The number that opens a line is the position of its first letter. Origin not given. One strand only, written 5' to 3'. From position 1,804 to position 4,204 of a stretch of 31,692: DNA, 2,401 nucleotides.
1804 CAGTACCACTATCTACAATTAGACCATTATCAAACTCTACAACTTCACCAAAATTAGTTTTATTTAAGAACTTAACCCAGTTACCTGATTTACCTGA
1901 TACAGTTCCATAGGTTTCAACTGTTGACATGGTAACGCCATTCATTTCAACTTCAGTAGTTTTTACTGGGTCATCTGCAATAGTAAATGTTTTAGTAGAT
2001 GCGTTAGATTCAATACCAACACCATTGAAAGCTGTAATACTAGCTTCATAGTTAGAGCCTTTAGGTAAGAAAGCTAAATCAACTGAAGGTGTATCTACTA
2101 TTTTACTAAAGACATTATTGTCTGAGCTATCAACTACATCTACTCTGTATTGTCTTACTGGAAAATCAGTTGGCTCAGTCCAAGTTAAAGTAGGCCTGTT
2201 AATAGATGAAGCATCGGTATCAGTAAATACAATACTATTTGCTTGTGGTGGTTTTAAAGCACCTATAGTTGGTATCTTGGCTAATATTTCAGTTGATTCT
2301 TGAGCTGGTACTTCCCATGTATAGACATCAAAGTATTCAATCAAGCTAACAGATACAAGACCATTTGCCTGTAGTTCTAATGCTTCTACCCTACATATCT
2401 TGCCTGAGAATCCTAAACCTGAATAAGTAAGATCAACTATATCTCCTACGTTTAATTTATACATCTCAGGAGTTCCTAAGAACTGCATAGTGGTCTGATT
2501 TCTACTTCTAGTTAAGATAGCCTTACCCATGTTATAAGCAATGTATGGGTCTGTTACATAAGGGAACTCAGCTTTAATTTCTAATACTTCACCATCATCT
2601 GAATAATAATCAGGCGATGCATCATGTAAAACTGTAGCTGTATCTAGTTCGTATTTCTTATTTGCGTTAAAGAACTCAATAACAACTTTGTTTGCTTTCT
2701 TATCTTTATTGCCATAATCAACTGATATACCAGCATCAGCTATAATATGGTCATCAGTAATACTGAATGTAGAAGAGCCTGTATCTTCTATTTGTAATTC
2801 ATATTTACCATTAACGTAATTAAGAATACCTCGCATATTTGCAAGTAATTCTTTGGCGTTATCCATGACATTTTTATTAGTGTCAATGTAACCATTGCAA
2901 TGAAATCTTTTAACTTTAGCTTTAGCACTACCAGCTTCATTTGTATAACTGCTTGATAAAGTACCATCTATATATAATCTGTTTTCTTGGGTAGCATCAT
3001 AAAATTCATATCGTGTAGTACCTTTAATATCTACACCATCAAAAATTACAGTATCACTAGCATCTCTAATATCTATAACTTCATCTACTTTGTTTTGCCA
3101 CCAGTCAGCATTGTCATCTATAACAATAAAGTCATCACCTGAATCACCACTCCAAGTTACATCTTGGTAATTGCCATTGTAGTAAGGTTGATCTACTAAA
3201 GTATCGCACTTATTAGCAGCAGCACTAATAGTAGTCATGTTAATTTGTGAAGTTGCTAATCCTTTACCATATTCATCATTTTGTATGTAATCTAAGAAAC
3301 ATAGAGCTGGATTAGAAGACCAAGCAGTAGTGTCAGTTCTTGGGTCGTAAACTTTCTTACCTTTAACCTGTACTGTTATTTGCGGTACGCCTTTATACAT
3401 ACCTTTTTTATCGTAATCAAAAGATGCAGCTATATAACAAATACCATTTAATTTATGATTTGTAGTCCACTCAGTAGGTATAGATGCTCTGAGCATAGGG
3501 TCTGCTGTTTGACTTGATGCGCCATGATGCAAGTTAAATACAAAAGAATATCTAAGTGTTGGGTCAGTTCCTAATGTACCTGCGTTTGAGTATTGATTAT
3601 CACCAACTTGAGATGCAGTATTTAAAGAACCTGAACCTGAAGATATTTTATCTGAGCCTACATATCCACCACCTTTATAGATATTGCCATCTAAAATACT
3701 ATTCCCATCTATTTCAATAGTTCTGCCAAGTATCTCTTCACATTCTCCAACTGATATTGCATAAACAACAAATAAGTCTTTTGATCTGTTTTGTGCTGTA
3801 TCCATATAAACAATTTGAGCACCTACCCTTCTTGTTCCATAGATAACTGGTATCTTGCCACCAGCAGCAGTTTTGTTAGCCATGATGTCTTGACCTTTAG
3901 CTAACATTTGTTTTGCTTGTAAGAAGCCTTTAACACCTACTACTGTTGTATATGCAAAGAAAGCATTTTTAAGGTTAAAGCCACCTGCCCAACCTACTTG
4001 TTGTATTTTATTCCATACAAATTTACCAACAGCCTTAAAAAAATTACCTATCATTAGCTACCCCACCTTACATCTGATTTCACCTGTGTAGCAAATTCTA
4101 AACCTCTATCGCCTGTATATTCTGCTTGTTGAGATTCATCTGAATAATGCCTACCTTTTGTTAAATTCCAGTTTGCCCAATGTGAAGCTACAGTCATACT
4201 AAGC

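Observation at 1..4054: The 4 kb with no ORF in the supplied track is one uninterrupted minus-strand frame, the head of a 2,954-aa gene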

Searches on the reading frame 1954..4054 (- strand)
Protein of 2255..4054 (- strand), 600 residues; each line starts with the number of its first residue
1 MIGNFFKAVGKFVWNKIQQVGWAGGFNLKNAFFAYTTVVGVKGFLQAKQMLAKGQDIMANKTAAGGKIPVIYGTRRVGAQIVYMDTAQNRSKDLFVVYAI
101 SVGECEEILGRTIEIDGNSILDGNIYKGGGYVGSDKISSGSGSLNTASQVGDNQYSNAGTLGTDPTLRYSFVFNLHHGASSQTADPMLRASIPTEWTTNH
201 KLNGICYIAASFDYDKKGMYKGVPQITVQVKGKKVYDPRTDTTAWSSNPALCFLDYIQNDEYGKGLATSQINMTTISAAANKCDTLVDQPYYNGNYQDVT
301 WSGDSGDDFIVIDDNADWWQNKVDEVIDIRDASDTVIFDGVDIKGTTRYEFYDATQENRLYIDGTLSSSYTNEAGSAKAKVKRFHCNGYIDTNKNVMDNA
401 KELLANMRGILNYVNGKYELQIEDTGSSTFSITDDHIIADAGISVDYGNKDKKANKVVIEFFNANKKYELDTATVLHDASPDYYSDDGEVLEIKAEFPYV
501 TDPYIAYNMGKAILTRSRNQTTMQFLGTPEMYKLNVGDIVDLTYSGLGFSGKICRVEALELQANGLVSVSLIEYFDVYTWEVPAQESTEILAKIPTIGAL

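Call 9: search_dna_similar(collection=phages, mode=protein, query=window:1954-4054:-, max_rows=30)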
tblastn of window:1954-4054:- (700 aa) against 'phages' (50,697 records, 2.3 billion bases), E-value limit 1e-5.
Records with a match: 717; places in all: 717; records where one place covers at least 80% of the query: 1.
Best place of each record, by identity: <60% 717.
By first word of the organism name: Vibrio 350; Escherichia 166; Salmonella 85; Campylobacter 18; Rhizobium 10; Acinetobacter 9; Phage 8; Roseobacter 7; Bacteriophage 6; Serratia 6; and 20 more.
By host as written in the record: - 322; Escherichia coli 64; Vibrio harveyi BAA-1116 30; Salmonella enterica subsp. enterica serovar Enteritidis PT1 26; Escherichia coli K-12 21; Escherichia coli K-12 MG1655 17; Campylobacter jejuni 16; Salmonella enterica 13; and 116 more.
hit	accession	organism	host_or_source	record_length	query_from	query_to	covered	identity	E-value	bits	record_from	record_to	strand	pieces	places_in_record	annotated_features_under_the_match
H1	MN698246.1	Pelagibacter phage HTVC112P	Candidatus Pelagibacter sp. HTCC7211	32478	57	687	80%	29.5%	2e-28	243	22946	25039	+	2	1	putative tail protein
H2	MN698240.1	Pelagibacter phage HTVC026P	Candidatus Pelagibacter sp. HTCC1062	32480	2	612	87%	26.6%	8e-36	151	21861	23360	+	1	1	putative tail protein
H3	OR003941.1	Phage DSL-LC06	Proteobacteria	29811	1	574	74%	30.3%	1e-21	203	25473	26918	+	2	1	baseplate hub protein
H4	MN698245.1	Pelagibacter phage HTVC111P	Candidatus Pelagibacter sp. HTCC7211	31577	57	631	71%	31.3%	6e-29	223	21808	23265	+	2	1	putative tail protein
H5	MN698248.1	Pelagibacter phage HTVC202P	Candidatus Pelagibacter sp. FZCC0015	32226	57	608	67%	31.0%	7e-28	241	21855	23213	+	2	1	putative tail protein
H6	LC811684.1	Vibrio phage VF16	Vibrio parahaemolyticus NBRC 12711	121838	40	574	76%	21.8%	9e-14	82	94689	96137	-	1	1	tail protein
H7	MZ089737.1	Pseudomonas phage PSA28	wastewater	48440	184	699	61%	27.0%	8e-11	128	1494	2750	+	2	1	host specificity protein J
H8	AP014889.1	Vibrio phage VCPH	Vibrio harveyi AB 490822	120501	64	604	66%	24.2%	2e-7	118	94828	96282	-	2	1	tail protein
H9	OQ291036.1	Salmonella phage Kenya-K44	Salmonella enterica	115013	64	574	73%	21.1%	5e-8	63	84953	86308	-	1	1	tail fiber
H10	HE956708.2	Yersinia phage phiR2-01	Yersinia enterocolitica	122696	64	574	73%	20.7%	7e-6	56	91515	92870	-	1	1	g128: phage tail length tape-measure protein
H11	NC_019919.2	Yersinia phage phiR2-01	Yersinia enterocolitica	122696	64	574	73%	20.7%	7e-6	56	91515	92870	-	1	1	g128: phage tail length tape-measure protein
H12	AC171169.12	Escherichia phage H8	-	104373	64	574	73%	20.7%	4e-7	60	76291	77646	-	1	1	record has no annotation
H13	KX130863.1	Shigella phage SHSML-45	Shigella sonnei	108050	64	574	73%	20.7%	8e-7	59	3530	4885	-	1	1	tail length tape-measure protein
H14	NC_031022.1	Shigella phage SHSML-45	Shigella sonnei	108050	64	574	73%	20.7%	8e-7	59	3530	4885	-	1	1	tail length tape-measure protein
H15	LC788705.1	Escherichia coli phage NG_A1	sewage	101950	64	574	73%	20.5%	1e-6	58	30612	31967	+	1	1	hypothetical protein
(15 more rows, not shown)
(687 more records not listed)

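Call 10: get_annotated_region(hit=H1, flank=12000)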
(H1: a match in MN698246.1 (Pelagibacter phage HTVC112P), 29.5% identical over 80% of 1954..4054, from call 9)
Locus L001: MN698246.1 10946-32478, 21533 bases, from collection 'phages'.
description: Pelagibacter phage HTVC112P, complete genome.
organism: Pelagibacter phage HTVC112P (NCBI taxid 2686462)
taxonomy: Viruses; Duplodnaviria; Heunggongvirae; Uroviricota; Caudoviricetes
host: Candidatus Pelagibacter sp. HTCC7211; source: seawater; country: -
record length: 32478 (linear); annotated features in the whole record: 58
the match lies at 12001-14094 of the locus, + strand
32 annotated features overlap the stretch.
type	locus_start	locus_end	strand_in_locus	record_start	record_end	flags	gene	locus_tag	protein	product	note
CDS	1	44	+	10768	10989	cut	-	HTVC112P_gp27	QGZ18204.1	hypothetical protein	-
CDS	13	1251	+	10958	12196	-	-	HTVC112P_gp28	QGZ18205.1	terminase large subunit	-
CDS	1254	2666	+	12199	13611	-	-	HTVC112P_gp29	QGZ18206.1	portal protein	-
CDS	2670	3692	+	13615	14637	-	-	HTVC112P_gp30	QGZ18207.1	hypothetical protein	-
CDS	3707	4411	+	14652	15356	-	-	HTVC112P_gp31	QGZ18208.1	scaffolding protein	-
CDS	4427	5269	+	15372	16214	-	-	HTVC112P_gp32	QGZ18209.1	major capsid protein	-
CDS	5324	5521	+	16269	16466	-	-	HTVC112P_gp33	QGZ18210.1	hypothetical protein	-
CDS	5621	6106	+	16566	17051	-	-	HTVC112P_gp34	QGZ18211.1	hypothetical protein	-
CDS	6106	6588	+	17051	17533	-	-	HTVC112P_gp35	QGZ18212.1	hypothetical protein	-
CDS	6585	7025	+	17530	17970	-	-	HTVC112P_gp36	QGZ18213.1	hypothetical protein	-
CDS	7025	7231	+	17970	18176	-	-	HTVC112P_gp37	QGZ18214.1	hypothetical protein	-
CDS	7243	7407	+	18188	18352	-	-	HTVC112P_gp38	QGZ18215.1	hypothetical protein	-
CDS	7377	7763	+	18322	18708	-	-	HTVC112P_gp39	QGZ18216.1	putative tail protein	-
CDS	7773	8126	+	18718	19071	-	-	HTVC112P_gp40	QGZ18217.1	putative tail protein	-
CDS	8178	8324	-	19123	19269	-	-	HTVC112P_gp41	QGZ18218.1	hypothetical protein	-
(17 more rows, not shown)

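Call 11: get_annotated_region(hit=H3, flank=12000)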
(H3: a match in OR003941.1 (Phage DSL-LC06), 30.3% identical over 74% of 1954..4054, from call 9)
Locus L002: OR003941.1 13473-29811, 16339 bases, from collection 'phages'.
description: Phage DSL-LC06, complete genome.
organism: Phage DSL-LC06 (NCBI taxid 3058960)
taxonomy: Viruses; Duplodnaviria; Heunggongvirae; Uroviricota; Caudoviricetes
host: Proteobacteria; source: water sample of Dishui Lake; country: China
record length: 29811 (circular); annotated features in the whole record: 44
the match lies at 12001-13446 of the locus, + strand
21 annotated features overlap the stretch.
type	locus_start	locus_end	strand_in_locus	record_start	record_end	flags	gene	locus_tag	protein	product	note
CDS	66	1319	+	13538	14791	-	-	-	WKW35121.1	terminase large subunit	-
CDS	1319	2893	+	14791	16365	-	-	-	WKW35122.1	portal protein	-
CDS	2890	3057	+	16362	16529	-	-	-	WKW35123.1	hypothetical protein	-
CDS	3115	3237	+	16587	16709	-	-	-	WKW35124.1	hypothetical protein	-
CDS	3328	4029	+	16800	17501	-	-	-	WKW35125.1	capsid assembly scaffolding protein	-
CDS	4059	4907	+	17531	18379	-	-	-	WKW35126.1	major capsid protein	-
CDS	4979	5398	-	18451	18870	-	-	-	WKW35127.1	HNH endonuclease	-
CDS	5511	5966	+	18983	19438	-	-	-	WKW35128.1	hypothetical protein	-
CDS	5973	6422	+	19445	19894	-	-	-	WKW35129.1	tail tube terminator protein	-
CDS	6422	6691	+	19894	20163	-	-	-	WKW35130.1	hypothetical protein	-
CDS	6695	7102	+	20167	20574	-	-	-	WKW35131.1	major tail protein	-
CDS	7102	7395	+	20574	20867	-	-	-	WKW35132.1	minor capsid protein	-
CDS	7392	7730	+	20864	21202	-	-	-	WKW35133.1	tail assembly chaperone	-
CDS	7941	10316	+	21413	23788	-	-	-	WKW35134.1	tape measure protein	-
CDS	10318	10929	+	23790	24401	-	-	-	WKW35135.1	distal tail protein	-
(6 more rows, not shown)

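Call 22: search_solved_structures(query=window:1954-4054:-, max_evalue=1)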
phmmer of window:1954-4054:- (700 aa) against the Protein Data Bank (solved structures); distinct sequences matched with E-value up to 1: 2.
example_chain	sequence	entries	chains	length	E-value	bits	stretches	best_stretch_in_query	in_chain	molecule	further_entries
8hqz_A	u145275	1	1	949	1.5e-14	56.6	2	53-291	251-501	Baseplate hub protein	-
7zhj_b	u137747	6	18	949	4.3e-14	55.1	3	385-578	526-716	Probable baseplate hub protein | Baseplate hub protein pb3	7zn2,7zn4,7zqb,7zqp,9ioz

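Call 27: search_protein_families(library=phrogs, proteins=[window:1954-4054:-], max_evalue=0.001)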
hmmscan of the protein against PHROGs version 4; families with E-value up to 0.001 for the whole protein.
window:1954-4054:- (700 aa): 5 families
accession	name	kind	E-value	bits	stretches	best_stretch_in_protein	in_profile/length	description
phrog_5616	-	tail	1.2e-52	180.3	2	39-292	43-295/873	tail fiber protein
phrog_31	-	tail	3.5e-44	152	3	381-553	582-753/1565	central tail fiber J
phrog_37728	-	unknown function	2.8e-31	108.6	2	375-693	242-559/1894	-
phrog_1101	-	tail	2.6e-08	33.2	0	454-573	340-459/1405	tail protein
phrog_1727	-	tail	3.7e-07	29.2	0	243-289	272-320/1174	tail protein and host specificity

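Call 61: predict_structure(alignment_id=A3)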
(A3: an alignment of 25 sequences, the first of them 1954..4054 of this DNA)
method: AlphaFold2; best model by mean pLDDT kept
length: 700 residues; sequences in the alignment: 25
mean_pLDDT: 76.4   pTM: 0.69
mean pLDDT of the five models: 76.4, 74.9, 72.2, 69.9, 69.6
residues with pLDDT >= 90: 83; 70-90: 430; 50-70: 134; < 50: 53
segments of 3 or more residues with pLDDT < 50: 1-3, 21-65, 138-141
pLDDT, mean of each block of 10 residues (from residue 1): 52 58 43 46 45 40 52 82 70 79 78 81 76 63 68 65 75 79 62 66 77 68 80 88 88 89 84 92 84 85 88 70 81 90 73 71 87 89 81 77 85 84 75 84 74 84 77 85 81 85 82 80 86 83 85 85 82 71 58 63 86 83 85 84 88 90 85 83 87 71
secondary structure, 60 per line:
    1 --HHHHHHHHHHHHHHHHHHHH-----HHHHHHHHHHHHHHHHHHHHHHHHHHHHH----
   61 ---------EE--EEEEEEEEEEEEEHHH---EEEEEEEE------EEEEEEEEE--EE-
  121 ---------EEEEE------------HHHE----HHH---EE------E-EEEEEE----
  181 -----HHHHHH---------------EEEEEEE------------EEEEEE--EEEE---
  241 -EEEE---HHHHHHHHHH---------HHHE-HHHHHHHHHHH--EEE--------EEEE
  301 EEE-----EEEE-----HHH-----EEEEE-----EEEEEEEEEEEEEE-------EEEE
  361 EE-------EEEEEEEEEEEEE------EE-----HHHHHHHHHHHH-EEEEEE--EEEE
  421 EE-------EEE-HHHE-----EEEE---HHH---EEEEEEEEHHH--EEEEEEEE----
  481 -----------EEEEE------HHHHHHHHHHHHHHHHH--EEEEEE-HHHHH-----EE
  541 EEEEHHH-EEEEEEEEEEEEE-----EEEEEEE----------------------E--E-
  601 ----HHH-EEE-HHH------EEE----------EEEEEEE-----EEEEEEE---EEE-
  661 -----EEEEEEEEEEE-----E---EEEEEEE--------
elements in order (helices of 4 or more, strands of 3 or more residues): H3-22 H28-56 E74-86 E93-100 E107-115 E130-134 E171-176 H186-191 E207-213 E226-231 E234-237 E242-245 H249-258 H273-283 E286-288 E297-303 E309-312 E326-330 E336-349 E357-362 E370-382 H396-407 E409-414 E417-422 E430-432 E443-446 E456-463 E469-476 E492-496 H503-519 E522-527 H529-533 E539-544 E549-561 E567-573 E609-611 E622-624 E635-641 E647-653 E657-659 E666-676 E686-692

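Call 63: fold_search(model_id=the predicted structure, library=pdb)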
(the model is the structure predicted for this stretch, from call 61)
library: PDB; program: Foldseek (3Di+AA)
matches with E <= 10: 1255; with E <= 0.001: 58
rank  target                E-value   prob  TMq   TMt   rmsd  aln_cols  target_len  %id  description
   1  7zhj_b                2.1e-27  1.00  0.52  0.40   9.1       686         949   18  Tail tip of siphophage T5 : tip proteins (released 2023-02-08)
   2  8hqz_A                1.4e-26  1.00  0.54  0.42   9.6       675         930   17  Baseplate of DT57C bacteriophage in the full state (released 2023-12-13)
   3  9ioz_J                2.4e-25  1.00  0.52  0.45  10.1       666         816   18  Structure of the bacteriophage T5 tail tip complex (released 2024-09-04)
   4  9ioz_L                3.2e-25  1.00  0.52  0.45   9.8       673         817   17  Structure of the bacteriophage T5 tail tip complex (released 2024-09-04)
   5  7zqp_b                6.2e-24  1.00  0.47  0.46   8.6       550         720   18  Tail tip of siphophage T5 : open cone after interaction with bacterial receptor FhuA (released 2023-02-08)
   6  8iyk_F                4.0e-23  1.00  0.37  0.31  13.5       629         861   11  Tail tip conformation 1 of phage lambda tail (released 2023-10-18)
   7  8k35_A                2.8e-22  1.00  0.37  0.31  13.6       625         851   12  Structure of the bacteriophage lambda tail tip complex (released 2023-11-15)
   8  9l9p_S                1.5e-19  1.00  0.40  0.35   8.9       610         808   12  Cryo-EM structure of bacteriophage T1 tail tip complex (released 2025-03-12)
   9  9e7m_Ja               1.7e-19  1.00  0.37  0.32  13.5       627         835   11  In situ cryoEM structure of bacteriophage Ur-lambda tail tip complex (released 2025-11-05)
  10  8xcg_F                4.4e-16  1.00  0.34  0.39  11.1       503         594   11  Tail tip complex of bacteriophage lambda in the open state (released 2024-05-01)
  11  8rk3_b                7.5e-16  1.00  0.39  0.38  11.6       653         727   10  Bacteriophage JBD30 baseplate - composite structure (released 2024-08-14)
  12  8xcg_Z                1.8e-15  1.00  0.30  0.35  38.5       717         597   12  Tail tip complex of bacteriophage lambda in the open state (released 2024-05-01)
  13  8vjh_A                3.5e-15  1.00  0.40  0.37  15.6       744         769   13  Cryo-EM of tail-tip of bacteriophage Chi (released 2024-10-02)
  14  8xcg_J                4.1e-15  1.00  0.30  0.35  34.9       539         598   13  Tail tip complex of bacteriophage lambda in the open state (released 2024-05-01)
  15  6tba_8A               3.5e-13  1.00  0.39  0.60  14.6       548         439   13  Virion of native gene transfer agent (GTA) particle (released 2020-07-22)
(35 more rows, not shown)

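Call 76: search_protein_representatives(protein=window:2255-4054:-)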
Query: 600 residues. Proteins with E-value up to 0.001 (for the whole library): 8324; up to 1e-10: 5321; up to 1e-30: 850. The best 150 are listed.
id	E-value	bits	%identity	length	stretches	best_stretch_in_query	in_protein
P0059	0.0e+00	1073.1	81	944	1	4-600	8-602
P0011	0.0e+00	1070.1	81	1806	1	4-600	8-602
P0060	1.0e-272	922.5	70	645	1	12-597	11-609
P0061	6.5e-268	906.6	71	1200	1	31-597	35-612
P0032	7.8e-259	876.7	69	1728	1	9-597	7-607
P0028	3.6e-254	861.3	67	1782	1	4-597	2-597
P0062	9.1e-252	853.3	68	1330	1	8-596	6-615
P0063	1.4e-241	819.7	65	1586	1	4-597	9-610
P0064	6.1e-218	741.6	59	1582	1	5-586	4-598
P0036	2.8e-210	716.3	59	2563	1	33-597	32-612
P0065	1.0e-197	674.8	56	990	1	33-596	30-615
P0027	1.4e-179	614.9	84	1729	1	273-600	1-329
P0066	2.3e-173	594.4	73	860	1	229-597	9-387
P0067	7.7e-171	586.1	53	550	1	33-556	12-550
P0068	9.7e-162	556.1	51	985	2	31-368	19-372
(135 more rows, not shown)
